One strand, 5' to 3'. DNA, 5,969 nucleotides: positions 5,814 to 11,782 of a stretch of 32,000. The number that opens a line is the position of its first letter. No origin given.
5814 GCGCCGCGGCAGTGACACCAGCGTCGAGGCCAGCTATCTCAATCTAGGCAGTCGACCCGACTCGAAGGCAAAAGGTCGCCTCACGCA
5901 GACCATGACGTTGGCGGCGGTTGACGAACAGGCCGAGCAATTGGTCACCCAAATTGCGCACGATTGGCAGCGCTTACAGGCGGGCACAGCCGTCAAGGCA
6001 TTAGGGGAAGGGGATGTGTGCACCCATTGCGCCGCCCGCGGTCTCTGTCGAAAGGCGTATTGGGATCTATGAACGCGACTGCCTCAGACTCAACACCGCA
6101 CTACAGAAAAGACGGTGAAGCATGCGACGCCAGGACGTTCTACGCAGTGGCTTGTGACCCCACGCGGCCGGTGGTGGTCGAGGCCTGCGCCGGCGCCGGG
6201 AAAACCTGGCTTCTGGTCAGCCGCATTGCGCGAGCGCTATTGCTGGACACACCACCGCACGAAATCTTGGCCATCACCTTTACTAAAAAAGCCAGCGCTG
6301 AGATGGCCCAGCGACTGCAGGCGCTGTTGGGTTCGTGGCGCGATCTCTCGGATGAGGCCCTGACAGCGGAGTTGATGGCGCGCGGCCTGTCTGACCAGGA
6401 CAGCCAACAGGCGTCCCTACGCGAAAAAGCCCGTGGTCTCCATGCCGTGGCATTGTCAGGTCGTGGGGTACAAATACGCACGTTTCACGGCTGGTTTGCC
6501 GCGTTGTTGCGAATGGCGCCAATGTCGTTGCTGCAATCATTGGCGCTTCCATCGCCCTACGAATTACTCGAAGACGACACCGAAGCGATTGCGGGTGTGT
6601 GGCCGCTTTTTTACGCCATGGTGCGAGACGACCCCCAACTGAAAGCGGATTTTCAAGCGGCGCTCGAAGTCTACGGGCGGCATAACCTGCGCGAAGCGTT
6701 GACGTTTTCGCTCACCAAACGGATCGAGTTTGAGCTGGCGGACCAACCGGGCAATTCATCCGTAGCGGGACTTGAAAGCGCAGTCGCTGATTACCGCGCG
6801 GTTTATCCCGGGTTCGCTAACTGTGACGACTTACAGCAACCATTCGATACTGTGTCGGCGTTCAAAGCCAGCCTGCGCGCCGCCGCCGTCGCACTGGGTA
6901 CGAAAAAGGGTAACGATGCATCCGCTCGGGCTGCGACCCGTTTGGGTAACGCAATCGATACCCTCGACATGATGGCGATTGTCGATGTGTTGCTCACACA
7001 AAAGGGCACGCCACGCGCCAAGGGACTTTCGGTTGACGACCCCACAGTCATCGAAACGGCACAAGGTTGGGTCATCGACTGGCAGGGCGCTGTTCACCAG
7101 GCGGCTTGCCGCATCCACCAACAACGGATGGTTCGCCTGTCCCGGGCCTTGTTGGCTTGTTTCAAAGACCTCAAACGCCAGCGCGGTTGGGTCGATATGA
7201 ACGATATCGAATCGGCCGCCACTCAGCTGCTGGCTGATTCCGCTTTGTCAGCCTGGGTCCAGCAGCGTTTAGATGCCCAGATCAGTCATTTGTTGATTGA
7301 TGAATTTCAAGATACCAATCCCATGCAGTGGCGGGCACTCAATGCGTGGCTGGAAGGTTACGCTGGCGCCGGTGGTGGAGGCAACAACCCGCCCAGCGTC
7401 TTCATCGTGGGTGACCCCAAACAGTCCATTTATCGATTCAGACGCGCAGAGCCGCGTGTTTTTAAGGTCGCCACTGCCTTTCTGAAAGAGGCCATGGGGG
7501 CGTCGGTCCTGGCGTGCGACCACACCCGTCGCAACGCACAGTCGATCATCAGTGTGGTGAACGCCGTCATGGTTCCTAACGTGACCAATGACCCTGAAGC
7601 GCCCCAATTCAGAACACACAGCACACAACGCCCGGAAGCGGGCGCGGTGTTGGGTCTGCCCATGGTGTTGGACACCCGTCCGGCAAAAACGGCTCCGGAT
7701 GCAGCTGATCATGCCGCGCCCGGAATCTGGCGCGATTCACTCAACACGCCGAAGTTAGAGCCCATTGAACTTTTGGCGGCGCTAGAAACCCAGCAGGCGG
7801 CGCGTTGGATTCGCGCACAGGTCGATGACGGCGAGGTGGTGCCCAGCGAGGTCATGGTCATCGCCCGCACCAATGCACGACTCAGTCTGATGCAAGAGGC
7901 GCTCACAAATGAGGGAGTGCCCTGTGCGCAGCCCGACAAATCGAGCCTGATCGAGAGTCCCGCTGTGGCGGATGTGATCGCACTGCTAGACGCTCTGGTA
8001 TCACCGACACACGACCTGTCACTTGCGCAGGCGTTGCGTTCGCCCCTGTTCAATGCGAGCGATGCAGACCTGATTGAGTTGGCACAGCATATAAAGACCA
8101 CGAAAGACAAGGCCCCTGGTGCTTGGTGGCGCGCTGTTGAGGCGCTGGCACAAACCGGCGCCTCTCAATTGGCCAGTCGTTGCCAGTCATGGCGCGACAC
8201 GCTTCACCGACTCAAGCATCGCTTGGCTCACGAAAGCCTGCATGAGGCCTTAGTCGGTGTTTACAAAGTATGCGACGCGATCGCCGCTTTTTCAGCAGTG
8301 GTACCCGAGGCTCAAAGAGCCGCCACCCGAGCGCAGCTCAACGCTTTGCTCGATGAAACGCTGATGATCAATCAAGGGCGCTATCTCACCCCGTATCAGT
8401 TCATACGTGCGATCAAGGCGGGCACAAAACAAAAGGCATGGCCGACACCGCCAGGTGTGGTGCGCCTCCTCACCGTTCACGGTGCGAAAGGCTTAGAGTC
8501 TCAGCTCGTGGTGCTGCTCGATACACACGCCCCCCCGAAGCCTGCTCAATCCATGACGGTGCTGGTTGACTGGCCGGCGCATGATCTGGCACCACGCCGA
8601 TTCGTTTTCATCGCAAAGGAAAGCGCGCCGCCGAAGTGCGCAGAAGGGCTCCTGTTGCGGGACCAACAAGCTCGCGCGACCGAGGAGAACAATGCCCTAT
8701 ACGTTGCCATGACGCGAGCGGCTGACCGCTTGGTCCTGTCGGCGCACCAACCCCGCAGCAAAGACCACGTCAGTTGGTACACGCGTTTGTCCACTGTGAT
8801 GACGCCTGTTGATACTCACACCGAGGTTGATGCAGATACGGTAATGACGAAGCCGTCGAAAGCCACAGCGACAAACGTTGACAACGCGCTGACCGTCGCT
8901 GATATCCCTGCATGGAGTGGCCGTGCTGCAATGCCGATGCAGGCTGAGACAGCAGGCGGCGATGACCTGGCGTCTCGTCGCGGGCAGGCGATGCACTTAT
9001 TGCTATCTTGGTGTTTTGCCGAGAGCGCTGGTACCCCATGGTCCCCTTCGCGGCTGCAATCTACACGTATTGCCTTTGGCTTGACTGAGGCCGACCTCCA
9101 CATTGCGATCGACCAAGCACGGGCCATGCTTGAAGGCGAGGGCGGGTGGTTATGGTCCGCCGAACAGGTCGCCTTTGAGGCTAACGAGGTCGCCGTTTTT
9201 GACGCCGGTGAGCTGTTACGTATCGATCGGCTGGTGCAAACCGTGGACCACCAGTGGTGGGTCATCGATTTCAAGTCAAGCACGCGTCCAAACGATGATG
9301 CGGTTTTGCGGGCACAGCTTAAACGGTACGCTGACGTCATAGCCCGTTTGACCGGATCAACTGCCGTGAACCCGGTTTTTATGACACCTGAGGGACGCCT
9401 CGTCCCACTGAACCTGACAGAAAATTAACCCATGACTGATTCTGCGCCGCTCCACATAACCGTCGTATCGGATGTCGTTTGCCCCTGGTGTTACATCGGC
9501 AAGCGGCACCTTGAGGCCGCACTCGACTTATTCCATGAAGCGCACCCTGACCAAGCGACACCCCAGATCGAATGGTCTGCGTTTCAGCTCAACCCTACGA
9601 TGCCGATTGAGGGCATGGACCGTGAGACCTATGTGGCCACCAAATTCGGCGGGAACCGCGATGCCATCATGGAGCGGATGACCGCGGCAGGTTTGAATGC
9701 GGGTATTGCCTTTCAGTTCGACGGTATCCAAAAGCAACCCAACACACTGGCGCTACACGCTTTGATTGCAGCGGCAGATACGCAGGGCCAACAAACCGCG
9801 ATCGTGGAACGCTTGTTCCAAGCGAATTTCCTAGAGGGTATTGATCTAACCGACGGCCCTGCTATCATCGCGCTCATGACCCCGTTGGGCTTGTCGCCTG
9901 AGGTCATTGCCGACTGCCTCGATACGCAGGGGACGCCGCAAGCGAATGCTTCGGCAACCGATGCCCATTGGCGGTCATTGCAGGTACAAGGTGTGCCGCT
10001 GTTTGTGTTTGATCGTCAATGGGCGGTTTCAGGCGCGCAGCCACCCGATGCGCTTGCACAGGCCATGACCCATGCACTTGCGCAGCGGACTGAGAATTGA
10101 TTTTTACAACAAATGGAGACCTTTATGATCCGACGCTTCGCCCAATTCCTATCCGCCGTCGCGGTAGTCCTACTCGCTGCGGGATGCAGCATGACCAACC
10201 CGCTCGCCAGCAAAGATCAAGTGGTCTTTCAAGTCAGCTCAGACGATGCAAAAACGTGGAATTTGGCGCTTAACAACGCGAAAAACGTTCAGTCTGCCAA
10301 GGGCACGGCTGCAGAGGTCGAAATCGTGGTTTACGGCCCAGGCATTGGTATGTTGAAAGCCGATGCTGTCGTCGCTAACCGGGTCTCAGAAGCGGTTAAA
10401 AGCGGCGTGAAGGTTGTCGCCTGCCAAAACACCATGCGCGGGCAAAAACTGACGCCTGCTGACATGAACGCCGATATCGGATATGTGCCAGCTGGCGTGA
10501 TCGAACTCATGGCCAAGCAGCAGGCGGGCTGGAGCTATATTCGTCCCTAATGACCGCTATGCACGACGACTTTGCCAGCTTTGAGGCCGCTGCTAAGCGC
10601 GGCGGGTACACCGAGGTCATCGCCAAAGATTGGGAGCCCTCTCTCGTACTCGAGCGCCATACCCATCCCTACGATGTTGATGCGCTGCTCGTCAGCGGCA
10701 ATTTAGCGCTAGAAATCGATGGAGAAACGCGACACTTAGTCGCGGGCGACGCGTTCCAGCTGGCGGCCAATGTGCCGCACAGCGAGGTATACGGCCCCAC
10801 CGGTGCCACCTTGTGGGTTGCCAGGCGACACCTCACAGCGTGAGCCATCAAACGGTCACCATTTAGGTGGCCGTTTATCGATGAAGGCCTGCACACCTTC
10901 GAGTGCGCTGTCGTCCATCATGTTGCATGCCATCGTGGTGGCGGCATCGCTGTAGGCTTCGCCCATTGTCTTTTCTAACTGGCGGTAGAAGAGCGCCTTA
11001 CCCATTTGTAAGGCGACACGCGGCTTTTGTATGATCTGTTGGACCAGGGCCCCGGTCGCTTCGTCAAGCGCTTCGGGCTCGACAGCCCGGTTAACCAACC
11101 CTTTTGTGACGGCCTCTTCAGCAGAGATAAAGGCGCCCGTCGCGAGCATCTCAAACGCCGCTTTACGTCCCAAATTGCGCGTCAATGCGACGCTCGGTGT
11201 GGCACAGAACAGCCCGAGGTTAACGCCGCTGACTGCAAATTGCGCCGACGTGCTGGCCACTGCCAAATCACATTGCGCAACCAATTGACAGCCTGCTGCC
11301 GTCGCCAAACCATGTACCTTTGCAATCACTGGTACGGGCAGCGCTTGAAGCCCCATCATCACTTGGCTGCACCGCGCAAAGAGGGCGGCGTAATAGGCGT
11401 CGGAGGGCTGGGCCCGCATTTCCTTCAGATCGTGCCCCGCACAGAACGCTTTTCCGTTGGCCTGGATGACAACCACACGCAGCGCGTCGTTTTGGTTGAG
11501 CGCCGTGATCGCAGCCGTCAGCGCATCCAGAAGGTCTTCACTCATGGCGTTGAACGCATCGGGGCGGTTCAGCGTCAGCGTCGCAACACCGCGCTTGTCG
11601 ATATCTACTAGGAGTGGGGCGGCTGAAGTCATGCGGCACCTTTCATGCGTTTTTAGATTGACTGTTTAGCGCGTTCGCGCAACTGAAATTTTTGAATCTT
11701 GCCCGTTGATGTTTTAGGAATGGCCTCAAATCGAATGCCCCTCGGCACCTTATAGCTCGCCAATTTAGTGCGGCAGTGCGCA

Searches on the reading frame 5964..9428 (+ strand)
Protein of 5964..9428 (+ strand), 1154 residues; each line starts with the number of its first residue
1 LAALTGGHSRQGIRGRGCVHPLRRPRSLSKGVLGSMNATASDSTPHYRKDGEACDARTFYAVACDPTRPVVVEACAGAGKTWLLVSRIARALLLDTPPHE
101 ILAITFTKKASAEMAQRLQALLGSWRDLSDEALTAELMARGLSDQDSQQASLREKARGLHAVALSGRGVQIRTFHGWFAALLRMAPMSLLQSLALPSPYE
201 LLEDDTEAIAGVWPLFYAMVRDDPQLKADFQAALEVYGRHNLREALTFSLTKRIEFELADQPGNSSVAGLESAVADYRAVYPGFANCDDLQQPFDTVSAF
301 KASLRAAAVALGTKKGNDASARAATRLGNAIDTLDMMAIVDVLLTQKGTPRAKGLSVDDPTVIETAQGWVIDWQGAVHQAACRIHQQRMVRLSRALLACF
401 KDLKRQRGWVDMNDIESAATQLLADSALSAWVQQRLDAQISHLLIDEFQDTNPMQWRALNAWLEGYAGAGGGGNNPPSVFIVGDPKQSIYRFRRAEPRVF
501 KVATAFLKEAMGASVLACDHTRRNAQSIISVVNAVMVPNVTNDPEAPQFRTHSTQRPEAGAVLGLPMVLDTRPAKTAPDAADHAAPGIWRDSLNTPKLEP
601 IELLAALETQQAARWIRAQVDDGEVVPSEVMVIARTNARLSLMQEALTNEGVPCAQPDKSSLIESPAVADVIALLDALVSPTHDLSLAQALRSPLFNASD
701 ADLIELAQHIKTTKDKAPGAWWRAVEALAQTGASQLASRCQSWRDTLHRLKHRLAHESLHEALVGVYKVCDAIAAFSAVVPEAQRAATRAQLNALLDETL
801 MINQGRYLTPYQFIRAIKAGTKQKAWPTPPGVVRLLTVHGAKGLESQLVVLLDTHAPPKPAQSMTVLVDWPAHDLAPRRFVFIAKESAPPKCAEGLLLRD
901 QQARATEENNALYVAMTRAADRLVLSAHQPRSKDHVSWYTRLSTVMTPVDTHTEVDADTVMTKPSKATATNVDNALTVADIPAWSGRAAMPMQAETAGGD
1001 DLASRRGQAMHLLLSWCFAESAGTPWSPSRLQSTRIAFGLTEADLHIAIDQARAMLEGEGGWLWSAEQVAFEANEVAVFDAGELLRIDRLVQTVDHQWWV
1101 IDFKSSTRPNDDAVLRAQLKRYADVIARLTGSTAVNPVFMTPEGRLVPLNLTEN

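Call 8: search_protein_families(library=pfam, proteins=[window:5964-9428:+], max_evalue=0.01)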
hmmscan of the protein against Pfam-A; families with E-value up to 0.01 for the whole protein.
window:5964-9428:+ (1154 aa): 7 families
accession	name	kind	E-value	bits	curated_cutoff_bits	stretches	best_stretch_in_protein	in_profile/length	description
PF00580.27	UvrD-helicase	-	4.6e-41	141.7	23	1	61-501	8-264/271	UvrD/REP helicase N-terminal domain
PF13361.12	UvrD_C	-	3.6e-19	69.8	25.6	1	599-929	40-349/350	UvrD-like helicase C-terminal domain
PF13245.12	AAA_19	-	1e-13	52.1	25.1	2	67-120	11-63/134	AAA domain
PF13538.12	UvrD_C_2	-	4.8e-07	30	27.4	1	903-925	29-51/52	UvrD-like helicase C-terminal domain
PF12705.13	PDDEXK_1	-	3.1e-06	27.7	22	1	1001-1130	31-173/247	PD-(D/E)XK nuclease superfamily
PF01443.25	Viral_helicase1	-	0.0022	18.3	21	0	71-101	2-31/228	Viral superfamily 1 RNA helicase core domain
PF13401.12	AAA_22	-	0.0072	17.1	27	0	69-144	7-81/130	AAA domain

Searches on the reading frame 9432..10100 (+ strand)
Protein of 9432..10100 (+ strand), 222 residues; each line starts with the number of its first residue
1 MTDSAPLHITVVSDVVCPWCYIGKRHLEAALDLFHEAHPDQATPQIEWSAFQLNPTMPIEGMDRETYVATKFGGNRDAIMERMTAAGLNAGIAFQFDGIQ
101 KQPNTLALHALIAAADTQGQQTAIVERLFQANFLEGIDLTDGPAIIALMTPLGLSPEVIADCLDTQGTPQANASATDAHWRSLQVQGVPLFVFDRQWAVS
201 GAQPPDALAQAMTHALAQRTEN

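Call 8: search_protein_families(library=pfam, proteins=[window:9432-10100:+], max_evalue=0.01)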
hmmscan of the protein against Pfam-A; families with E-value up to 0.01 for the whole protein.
window:9432-10100:+ (222 aa): 1 family
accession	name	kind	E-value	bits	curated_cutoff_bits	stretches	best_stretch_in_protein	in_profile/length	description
PF01323.26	DSBA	-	4.1e-33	115.2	25.6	1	9-212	2-190/191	DSBA-like thioredoxin domain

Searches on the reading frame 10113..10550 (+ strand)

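Call 8: search_protein_families(library=pfam, proteins=[window:10113-10550:+], max_evalue=0.01)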
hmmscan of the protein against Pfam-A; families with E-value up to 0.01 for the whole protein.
window:10113-10550:+ (145 aa): 1 family
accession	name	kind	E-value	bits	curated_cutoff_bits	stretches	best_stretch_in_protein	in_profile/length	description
PF02635.20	DsrE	-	9e-08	32.7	22.7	1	38-144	4-115/116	DsrE/DsrF-like family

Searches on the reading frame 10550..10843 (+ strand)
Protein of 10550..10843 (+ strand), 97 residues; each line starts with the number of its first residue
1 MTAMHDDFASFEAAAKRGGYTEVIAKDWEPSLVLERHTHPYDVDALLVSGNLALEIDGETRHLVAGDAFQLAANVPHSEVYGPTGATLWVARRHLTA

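Call 8: search_protein_families(library=pfam, proteins=[window:10550-10843:+], max_evalue=0.01)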
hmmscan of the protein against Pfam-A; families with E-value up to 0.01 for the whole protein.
window:10550-10843:+ (97 aa): 2 families
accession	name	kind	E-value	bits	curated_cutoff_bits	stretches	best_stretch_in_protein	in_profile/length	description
PF07883.17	Cupin_2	-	1.6e-07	31.4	27.2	1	33-78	10-55/70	Cupin domain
PF02311.25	AraC_binding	-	0.0061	16.7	21.1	1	35-82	17-64/135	AraC-like ligand binding domain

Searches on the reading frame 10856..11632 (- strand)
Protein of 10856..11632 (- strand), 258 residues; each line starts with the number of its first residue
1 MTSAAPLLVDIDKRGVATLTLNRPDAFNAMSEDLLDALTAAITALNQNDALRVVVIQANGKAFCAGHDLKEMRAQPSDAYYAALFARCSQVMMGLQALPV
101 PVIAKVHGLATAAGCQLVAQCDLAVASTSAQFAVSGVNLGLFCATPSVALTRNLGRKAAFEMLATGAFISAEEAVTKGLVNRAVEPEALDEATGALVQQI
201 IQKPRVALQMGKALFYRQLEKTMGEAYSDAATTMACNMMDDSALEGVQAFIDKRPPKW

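Call 8: search_protein_families(library=pfam, proteins=[window:10856-11632:-], max_evalue=0.01)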
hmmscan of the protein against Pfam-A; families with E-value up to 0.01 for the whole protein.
window:10856-11632:- (258 aa): 2 families
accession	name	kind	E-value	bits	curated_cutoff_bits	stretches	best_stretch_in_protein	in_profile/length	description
PF00378.25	ECH_1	-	7.4e-52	176.6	27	1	13-258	3-248/251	Enoyl-CoA hydratase/isomerase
PF16113.10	ECH_2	-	8.9e-29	101.5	27.2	1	17-203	2-191/335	Enoyl-CoA hydratase/isomerase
